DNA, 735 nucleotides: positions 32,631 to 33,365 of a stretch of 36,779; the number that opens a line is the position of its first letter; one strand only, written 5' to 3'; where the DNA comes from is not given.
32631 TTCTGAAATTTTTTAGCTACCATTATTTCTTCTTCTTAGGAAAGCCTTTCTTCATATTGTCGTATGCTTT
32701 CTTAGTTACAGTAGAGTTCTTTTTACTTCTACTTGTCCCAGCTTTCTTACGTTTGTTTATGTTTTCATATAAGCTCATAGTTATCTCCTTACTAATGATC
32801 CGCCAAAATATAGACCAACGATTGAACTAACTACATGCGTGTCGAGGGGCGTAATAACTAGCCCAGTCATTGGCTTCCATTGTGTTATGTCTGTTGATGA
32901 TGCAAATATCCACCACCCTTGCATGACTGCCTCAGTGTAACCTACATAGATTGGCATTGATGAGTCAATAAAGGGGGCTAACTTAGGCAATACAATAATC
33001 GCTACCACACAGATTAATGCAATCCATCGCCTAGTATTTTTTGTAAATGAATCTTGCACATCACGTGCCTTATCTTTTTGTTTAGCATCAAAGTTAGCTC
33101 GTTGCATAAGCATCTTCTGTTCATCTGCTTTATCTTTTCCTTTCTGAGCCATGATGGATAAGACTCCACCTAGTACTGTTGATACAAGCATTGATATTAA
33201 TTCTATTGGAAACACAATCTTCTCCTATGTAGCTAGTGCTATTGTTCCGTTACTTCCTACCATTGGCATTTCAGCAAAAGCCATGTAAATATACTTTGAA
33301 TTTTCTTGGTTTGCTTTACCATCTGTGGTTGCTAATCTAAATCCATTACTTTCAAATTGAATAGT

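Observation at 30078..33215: A six-gene envelope-directed cassette closes the late operon, and no endolysin is recognisable anywhere in the complete genome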

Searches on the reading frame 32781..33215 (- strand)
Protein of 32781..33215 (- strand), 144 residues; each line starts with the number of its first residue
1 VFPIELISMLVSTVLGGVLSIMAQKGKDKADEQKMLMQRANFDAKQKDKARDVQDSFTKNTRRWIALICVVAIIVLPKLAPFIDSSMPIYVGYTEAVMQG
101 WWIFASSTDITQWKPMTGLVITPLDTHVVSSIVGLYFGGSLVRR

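Call 6: search_protein_families(library=pfam, proteins=[window:32781-33215:-], max_evalue=1)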
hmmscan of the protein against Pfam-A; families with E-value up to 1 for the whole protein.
window:32781-33215:- (144 aa): 1 family
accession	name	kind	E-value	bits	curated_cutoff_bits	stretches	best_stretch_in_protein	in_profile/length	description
PF12911.12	OppC_N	-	0.058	13.7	23.9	1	52-83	5-36/53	N-terminal TM domain of oligopeptide transport permease C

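Call 7: search_protein_families(library=phrogs, proteins=[window:32781-33215:-], max_evalue=1)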
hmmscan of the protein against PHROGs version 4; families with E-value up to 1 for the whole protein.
window:32781-33215:- (144 aa): 1 family
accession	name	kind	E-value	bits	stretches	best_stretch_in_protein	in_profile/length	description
phrog_38283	-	unknown function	2.1e-07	31.9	1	6-143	4-131/131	-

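Call 68: find_homologous_proteins(query=window:32781-33215:-, max_evalue=0.001)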
Query window:32781-33215:- (144 aa): 981 proteins with E <= 0.001 among 1015 candidates; the best 120 are listed.
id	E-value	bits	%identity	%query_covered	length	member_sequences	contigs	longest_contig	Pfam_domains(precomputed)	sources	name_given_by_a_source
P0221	5.8e-89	313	100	100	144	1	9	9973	-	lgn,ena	-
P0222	8.0e-89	312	99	100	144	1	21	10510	-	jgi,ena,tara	jgi:hypothetical protein|tara:strand:- start:9 stop:443 length:435 start_codon:yes stop_codon:yes ge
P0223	1.4e-88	312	99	100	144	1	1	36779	-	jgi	-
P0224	2.8e-88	311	99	100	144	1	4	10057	-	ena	-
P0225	1.6e-87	308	99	100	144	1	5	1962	-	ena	-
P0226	2.2e-87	308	98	100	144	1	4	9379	-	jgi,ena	-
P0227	5.1e-87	307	97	100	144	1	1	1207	-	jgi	-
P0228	7.7e-87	306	98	100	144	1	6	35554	-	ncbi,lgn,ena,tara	tara:strand:- start:678 stop:1112 length:435 start_codon:yes stop_codon:yes gene_type:complete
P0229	9.6e-86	302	96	100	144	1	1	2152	-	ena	-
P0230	1.1e-83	296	96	100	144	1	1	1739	-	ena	-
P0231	3.7e-83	294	94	100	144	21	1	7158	-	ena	-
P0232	6.3e-83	293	94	100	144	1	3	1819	-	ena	-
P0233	7.1e-83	293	94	100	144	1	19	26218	-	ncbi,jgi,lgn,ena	-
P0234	9.9e-83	293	94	100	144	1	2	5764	-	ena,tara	tara:strand:- start:698 stop:1132 length:435 start_codon:yes stop_codon:yes gene_type:complete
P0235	1.6e-82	292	93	100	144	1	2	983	-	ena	-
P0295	5.4e-73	261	81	100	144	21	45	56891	-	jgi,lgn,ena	jgi:hypothetical protein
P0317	4.7e-71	255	79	100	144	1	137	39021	-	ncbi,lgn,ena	-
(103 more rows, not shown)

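Call 69: find_encoding_contigs(protein=P0317, flank=10000, max_places=3)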
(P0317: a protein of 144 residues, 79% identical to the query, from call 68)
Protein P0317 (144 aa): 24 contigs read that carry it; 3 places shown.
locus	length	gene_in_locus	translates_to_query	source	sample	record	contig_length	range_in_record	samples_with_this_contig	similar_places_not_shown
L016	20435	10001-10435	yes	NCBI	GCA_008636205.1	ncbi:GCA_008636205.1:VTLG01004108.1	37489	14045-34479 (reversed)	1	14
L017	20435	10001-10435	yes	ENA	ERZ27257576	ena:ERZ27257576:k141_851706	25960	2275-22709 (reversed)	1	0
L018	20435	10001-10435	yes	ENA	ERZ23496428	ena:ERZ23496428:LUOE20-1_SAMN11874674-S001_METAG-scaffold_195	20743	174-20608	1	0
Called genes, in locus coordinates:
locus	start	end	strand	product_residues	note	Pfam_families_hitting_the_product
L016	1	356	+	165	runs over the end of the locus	-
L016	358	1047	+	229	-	PF00487:FA_desaturase (weak)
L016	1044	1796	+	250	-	PF00487:FA_desaturase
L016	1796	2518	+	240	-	PF21939:Gp10_C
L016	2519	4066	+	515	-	-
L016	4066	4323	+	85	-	-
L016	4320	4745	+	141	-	-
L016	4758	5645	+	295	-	-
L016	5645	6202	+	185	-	-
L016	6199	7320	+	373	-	-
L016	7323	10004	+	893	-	-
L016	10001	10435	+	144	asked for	-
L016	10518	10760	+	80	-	PF19846:DUF6321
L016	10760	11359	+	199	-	-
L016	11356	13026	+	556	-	-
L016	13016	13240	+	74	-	-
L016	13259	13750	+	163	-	-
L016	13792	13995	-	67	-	-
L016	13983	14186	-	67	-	-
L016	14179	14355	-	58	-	-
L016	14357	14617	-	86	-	-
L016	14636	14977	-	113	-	-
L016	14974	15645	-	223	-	-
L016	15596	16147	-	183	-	PF06378:SSAP_Sak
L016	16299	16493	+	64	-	-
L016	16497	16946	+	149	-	-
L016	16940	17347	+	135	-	-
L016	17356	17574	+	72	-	PF14090:HTH_39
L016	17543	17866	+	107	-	PF16786:RecA_dep_nuc (faint)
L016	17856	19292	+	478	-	-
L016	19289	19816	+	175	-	-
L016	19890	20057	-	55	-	-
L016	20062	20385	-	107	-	-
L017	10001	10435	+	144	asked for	-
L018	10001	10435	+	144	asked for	-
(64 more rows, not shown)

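Call 70: find_encoding_contigs(protein=P0295, flank=10000, max_places=3)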
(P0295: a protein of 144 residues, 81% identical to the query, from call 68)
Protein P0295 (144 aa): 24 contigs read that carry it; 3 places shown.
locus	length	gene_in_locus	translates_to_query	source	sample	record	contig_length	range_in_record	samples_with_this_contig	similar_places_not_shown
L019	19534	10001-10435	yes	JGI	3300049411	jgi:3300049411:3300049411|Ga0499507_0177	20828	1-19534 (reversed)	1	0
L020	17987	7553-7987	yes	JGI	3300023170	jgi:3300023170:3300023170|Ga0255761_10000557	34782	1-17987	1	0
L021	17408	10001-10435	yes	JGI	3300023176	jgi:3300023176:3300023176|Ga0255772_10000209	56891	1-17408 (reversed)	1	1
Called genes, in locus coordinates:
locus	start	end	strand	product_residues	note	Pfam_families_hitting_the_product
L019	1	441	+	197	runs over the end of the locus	-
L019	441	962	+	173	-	-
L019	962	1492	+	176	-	-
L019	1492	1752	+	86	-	-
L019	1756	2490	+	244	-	PF21939:Gp10_C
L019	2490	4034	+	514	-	-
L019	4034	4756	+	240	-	-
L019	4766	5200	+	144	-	-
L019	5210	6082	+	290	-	-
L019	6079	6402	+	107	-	-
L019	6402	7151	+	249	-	-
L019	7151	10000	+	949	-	-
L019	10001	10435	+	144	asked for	-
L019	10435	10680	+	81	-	PF19846:DUF6321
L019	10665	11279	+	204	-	-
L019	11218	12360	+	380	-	-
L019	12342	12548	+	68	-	-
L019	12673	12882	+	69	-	-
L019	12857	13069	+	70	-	PF11753:DUF3310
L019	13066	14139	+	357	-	-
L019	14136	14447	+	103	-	-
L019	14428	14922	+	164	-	PF03592:Terminase_2 (weak)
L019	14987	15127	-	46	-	PF20189:DUF6552 (weak)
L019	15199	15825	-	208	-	PF25680:Mom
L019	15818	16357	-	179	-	PF27659:CHP02642 (faint)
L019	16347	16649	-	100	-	-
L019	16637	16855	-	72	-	-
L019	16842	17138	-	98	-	-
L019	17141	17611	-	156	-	-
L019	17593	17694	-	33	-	-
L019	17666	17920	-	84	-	-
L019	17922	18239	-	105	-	-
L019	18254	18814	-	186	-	-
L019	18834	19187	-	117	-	-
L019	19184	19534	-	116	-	?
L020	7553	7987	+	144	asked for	-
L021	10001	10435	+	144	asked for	-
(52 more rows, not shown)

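Call 79: search_protein_families(library=ncbifam, proteins=[window:32781-33215:-], max_evalue=1)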
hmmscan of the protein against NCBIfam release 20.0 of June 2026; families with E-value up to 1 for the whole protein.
window:32781-33215:- (144 aa): 1 family
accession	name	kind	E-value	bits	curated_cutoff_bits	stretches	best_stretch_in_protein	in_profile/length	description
TIGR01938.1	nqrC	equivalog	0.057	13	144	1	5-63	12-72/251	NADH:ubiquinone reductase (Na(+)-transporting) subunit C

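Call 80: search_protein_families(library=padloc, proteins=[window:32781-33215:-], max_evalue=1)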
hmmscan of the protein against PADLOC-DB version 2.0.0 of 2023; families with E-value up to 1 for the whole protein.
window:32781-33215:- (144 aa): 0 families

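Call 95: search_dna_similar(query=window:32781-33215:-, collection=phages, mode=protein, max_rows=30, max_evalue=0.001)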
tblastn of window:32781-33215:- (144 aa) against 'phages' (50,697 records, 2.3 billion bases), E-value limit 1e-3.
Records with a match: 23; places in all: 23; records where one place covers at least 80% of the query: 23.
Best place of each record, by identity: <60% 23.
By first word of the organism name: Pelagibacter 15; Roseobacter 6; uncultured 1; phage 1.
By host as written in the record: Candidatus Pelagibacter ubique HTCC1062 10; Candidatus Pelagibacter sp. HTCC7211 3; - 2; Rhodobacteraceae bacterium FZCC0023 2; Rhodobacteraceae bacterium FZCC0040 2; Rhodobacteraceae bacterium FZCC0042 1; Rhodobacteraceae bacterium FZCC0012 1; Candidatus Pelagibacter sp. FZCC0015 1; and 1 more.
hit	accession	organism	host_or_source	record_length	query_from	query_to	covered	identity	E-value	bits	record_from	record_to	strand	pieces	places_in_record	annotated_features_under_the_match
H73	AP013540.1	uncultured phage_MedDCM-OCT-S28-C10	metagenomic fosmid library constructed ...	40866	1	144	100%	59.0%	1e-41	152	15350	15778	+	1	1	hypothetical protein (x2)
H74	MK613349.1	Roseobacter phage CRP-7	Rhodobacteraceae bacterium FZCC0042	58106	2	143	99%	52.7%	4e-32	125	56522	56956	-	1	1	hypothetical protein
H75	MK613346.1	Roseobacter phage CRP-4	Rhodobacteraceae bacterium FZCC0023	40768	2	143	99%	50.7%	6e-29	115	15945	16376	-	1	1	hypothetical protein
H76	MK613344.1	Roseobacter phage CRP-2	Rhodobacteraceae bacterium FZCC0023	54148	2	143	99%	50.3%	4e-26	107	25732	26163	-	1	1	hypothetical protein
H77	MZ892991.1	Roseobacter phage CRP-603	Rhodobacteraceae bacterium FZCC0012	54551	2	143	99%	50.3%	9e-26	106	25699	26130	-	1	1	hypothetical protein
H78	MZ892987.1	Roseobacter phage CRP-207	Rhodobacteraceae bacterium FZCC0040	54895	7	143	95%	51.1%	1e-26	109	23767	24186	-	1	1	hypothetical protein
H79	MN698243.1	Pelagibacter phage HTVC104P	Candidatus Pelagibacter sp. HTCC7211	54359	3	144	99%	47.9%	4e-26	107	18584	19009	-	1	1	hypothetical protein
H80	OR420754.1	Pelagibacter phage HTVC142P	Candidatus Pelagibacter sp. HTCC7211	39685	3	144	99%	47.9%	5e-26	107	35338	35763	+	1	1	hypothetical protein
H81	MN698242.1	Pelagibacter phage HTVC103P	Candidatus Pelagibacter sp. HTCC7211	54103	3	144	99%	47.9%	7e-26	107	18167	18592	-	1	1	hypothetical protein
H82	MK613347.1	Roseobacter phage CRP-5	Rhodobacteraceae bacterium FZCC0040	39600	2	143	99%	47.6%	5e-24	101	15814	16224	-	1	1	hypothetical protein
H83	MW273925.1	Pelagibacter phage HTVC203P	Candidatus Pelagibacter sp. FZCC0015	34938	1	144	100%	46.6%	2e-26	108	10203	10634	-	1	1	peptidase M15 | hypothetical protein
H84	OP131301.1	Pelagibacter phage Skadi-4 EXVC104P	Candidatus Pelagibacter ubique HTCC1062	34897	1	144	100%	46.6%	1e-25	106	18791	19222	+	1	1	peptidase M15 | myosin_tail_1 domain-containing protein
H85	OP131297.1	Pelagibacter phage Skadi-3 EXVC103P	Candidatus Pelagibacter ubique HTCC1062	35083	1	144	100%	46.6%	1e-25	106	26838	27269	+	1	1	peptidase M15 | myosin_tail_1 domain-containing protein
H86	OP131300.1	Pelagibacter phage Skadi-7 EXVC107P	Candidatus Pelagibacter ubique HTCC1062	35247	1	144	100%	46.6%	1e-25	106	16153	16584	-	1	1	peptidase M15 | myosin_tail_1 domain-containing protein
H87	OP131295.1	Pelagibacter phage Skadi-10 EXVC110P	Candidatus Pelagibacter ubique HTCC1062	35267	1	144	100%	46.6%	1e-25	106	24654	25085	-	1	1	peptidase M15 | myosin_tail_1 domain-containing protein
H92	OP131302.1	Pelagibacter phage Skadi-1 EXVC101P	Candidatus Pelagibacter ubique HTCC1062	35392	1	144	100%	46.6%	1e-25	106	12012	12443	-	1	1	peptidase M15 | myosin_tail_1 domain-containing protein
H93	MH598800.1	Pelagibacter phage HTVC031P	Candidatus Pelagibacter ubique HTCC1062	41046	3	144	99%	47.2%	2e-25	105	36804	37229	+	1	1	hypothetical protein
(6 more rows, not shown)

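Call 97: get_annotated_region(hit=H92, flank=3500)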
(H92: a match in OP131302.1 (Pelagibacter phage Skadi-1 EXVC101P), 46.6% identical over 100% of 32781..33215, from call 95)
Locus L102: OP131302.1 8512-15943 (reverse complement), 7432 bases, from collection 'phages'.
description: Pelagibacter phage Skadi-1 EXVC101P, complete genome.
organism: Pelagibacter phage Skadi-1 EXVC101P (NCBI taxid 2971099)
taxonomy: Viruses; Duplodnaviria; Heunggongvirae; Uroviricota; Caudoviricetes
host: Candidatus Pelagibacter ubique HTCC1062; source: surface seawater; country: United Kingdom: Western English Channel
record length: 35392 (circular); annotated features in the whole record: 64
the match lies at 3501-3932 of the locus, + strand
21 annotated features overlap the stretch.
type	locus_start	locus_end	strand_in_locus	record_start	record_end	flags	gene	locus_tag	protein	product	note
CDS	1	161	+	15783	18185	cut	-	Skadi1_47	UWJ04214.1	putative tail fiber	-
CDS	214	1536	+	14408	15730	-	-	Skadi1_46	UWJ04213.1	hypothetical protein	Phage_cluster_5085_PFAM-SPRY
CDS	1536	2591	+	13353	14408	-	-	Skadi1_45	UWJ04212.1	hypothetical protein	-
CDS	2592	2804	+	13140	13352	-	-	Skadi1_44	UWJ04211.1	hypothetical protein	-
CDS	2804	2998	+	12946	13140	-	-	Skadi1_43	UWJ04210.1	hypothetical protein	-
CDS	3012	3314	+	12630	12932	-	-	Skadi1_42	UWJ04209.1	hypothetical protein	-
CDS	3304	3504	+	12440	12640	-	-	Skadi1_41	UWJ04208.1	myosin_tail_1 domain-containing protein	-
CDS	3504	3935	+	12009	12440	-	-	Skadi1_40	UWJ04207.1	peptidase M15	-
CDS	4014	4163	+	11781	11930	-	-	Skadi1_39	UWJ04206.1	hypothetical protein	-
CDS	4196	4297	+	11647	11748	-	-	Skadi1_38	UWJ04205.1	putative transmembrane protein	-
CDS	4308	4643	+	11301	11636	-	-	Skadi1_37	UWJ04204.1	hypothetical protein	-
CDS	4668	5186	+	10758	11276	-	-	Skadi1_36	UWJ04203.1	micro-tubular organizer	Micro-tubular organiser Mto1 C-term Mto2-binding region PF12808.7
CDS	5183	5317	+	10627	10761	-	-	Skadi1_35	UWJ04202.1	hypothetical protein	-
CDS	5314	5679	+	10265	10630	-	-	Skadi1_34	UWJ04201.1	hypothetical protein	-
CDS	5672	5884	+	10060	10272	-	-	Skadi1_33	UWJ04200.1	hypothetical protein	-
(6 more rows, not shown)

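Call 98: get_annotated_region(hit=H83, flank=3500)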
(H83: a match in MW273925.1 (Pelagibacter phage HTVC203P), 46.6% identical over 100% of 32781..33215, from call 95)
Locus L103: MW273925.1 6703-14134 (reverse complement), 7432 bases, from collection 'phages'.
description: Pelagibacter phage HTVC203P, complete genome.
organism: Pelagibacter phage HTVC203P (NCBI taxid 2796523)
taxonomy: Viruses; Duplodnaviria; Heunggongvirae; Uroviricota; Caudoviricetes
host: Candidatus Pelagibacter sp. FZCC0015; source: seawater; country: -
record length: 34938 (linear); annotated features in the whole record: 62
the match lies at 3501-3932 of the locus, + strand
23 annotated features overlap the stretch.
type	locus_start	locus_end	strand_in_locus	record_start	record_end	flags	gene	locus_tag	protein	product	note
CDS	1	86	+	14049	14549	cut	-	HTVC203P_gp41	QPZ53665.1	hypothetical protein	-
CDS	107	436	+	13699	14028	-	-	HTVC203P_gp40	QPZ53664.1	hypothetical protein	-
CDS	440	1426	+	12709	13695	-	-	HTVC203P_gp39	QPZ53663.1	hypothetical protein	-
CDS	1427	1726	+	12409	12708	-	-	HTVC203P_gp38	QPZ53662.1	hypothetical protein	-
CDS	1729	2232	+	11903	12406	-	-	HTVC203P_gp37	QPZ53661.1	hypothetical protein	-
CDS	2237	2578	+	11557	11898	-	-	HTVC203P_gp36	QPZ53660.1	hypothetical protein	-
CDS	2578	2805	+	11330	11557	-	-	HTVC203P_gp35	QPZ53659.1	hypothetical protein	-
CDS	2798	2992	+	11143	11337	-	-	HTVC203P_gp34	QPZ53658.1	hypothetical protein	-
CDS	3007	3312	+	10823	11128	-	-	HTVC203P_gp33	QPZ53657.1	hypothetical protein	-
CDS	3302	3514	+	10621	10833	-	-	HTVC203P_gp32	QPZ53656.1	hypothetical protein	-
CDS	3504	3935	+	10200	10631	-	-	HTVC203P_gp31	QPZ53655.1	peptidase M15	-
CDS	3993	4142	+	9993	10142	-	-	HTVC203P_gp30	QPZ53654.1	hypothetical protein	-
CDS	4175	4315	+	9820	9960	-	-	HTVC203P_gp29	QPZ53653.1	hypothetical protein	-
CDS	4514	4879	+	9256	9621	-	-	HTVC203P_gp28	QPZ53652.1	hypothetical protein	-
CDS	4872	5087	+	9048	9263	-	-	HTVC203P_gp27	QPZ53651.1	hypothetical protein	-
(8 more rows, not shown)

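Call 102: get_annotated_region(hit=H93, flank=3000)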
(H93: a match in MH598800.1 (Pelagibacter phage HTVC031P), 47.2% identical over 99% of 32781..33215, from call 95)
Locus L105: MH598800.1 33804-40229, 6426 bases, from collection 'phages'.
description: Pelagibacter phage HTVC031P, complete genome.
organism: Pelagibacter phage HTVC031P (NCBI taxid 2283017)
taxonomy: Viruses; Duplodnaviria; Heunggongvirae; Uroviricota; Caudoviricetes; Autographiviridae; Pelagivirus
host: Candidatus Pelagibacter ubique HTCC1062; source: seawater; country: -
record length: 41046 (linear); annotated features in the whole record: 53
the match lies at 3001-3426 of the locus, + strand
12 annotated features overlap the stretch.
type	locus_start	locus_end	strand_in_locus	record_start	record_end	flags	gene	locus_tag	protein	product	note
CDS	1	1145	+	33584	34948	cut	-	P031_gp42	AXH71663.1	lectin domain containing protein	-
CDS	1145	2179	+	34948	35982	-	-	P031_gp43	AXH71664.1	hypothetical protein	-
CDS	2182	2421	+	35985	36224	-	-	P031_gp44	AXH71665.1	hypothetical protein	-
CDS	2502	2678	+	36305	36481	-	-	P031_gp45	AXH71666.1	hypothetical protein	-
CDS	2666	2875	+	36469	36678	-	-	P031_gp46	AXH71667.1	hypothetical protein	-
CDS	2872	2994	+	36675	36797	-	-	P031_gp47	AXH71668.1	hypothetical protein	-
CDS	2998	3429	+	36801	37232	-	-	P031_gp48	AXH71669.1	hypothetical protein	-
CDS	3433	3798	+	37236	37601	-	-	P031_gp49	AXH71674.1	hypothetical protein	-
CDS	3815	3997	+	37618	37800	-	-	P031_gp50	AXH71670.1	hypothetical protein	-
CDS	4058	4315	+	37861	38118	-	-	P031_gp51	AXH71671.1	hypothetical protein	-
CDS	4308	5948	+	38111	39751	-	-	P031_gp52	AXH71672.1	DNA maturase B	-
CDS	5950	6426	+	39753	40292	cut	-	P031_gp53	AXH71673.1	putative peptidase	-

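Call 103: get_annotated_region(hit=H75, flank=3000)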
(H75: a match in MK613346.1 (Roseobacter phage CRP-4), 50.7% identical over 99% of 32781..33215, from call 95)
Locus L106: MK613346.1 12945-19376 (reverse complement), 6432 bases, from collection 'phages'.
description: Roseobacter phage CRP-4, complete genome.
organism: Roseobacter phage CRP-4 (NCBI taxid 2559283)
taxonomy: Viruses; Duplodnaviria; Heunggongvirae; Uroviricota; Caudoviricetes; Zobellviridae; Cobavirinae; Veravirus
host: Rhodobacteraceae bacterium FZCC0023; source: East Sea of China; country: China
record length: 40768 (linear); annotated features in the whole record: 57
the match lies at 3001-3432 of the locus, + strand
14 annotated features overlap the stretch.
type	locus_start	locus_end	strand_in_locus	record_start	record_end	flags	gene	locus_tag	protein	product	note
CDS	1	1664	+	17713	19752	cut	-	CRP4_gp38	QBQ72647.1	hypothetical protein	-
CDS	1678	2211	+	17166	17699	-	-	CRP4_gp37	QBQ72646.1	hypothetical protein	-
CDS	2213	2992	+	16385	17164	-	-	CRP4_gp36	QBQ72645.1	hypothetical protein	-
CDS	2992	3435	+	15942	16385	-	-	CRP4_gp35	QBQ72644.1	hypothetical protein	-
CDS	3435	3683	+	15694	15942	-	-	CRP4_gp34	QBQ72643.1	hypothetical protein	-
CDS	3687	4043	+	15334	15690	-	-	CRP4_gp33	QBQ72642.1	hypothetical protein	-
CDS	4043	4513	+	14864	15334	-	-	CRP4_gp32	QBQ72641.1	hypothetical protein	-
CDS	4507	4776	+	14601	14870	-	-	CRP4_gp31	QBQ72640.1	hypothetical protein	-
CDS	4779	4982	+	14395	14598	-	-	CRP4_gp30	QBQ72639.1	hypothetical protein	-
CDS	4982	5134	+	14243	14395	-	-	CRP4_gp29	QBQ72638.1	hypothetical protein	-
CDS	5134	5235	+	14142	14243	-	-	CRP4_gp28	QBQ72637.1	hypothetical protein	-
CDS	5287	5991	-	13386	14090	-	-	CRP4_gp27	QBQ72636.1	phosphate starvation-inducible protein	-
CDS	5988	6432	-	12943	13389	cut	-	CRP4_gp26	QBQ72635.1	hypothetical protein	-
CDS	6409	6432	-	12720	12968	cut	-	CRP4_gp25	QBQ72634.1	glutaredoxin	-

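Call 104: get_annotated_region(hit=H79, flank=3000)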
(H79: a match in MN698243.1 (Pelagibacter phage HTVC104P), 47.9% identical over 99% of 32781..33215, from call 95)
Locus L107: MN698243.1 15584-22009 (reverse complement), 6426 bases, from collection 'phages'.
description: Pelagibacter phage HTVC104P, complete genome.
organism: Pelagibacter phage HTVC104P (NCBI taxid 2686459)
taxonomy: Viruses; Duplodnaviria; Heunggongvirae; Uroviricota; Caudoviricetes
host: Candidatus Pelagibacter sp. HTCC7211; source: seawater; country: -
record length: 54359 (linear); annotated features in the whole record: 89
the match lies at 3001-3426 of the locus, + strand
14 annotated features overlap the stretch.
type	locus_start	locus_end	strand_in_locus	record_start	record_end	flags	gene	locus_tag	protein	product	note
CDS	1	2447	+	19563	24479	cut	-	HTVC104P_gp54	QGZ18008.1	hypothetical protein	-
CDS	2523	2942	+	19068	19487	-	-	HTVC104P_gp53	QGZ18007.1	Hsp20 family protein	-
CDS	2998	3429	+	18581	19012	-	-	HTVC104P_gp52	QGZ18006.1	hypothetical protein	-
CDS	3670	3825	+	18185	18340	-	-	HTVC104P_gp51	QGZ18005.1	hypothetical protein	-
CDS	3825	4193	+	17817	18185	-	-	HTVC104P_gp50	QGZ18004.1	hypothetical protein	-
CDS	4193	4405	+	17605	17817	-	-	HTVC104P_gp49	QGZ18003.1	hypothetical protein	-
CDS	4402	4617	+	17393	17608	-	-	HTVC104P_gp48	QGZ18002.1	hypothetical protein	-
CDS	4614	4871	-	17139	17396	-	-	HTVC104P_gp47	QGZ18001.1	hypothetical protein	-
CDS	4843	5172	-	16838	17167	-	-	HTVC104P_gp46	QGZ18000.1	hypothetical protein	-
CDS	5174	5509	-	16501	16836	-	-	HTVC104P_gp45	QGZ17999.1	hypothetical protein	-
CDS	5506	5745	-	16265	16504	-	-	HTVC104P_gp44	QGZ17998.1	hypothetical protein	-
CDS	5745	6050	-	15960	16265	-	-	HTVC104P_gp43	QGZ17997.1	hypothetical protein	-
CDS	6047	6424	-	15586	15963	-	-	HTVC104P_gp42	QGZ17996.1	S-adenosylmethionine decarboxylase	-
CDS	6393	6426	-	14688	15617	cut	-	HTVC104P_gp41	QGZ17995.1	hypothetical protein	-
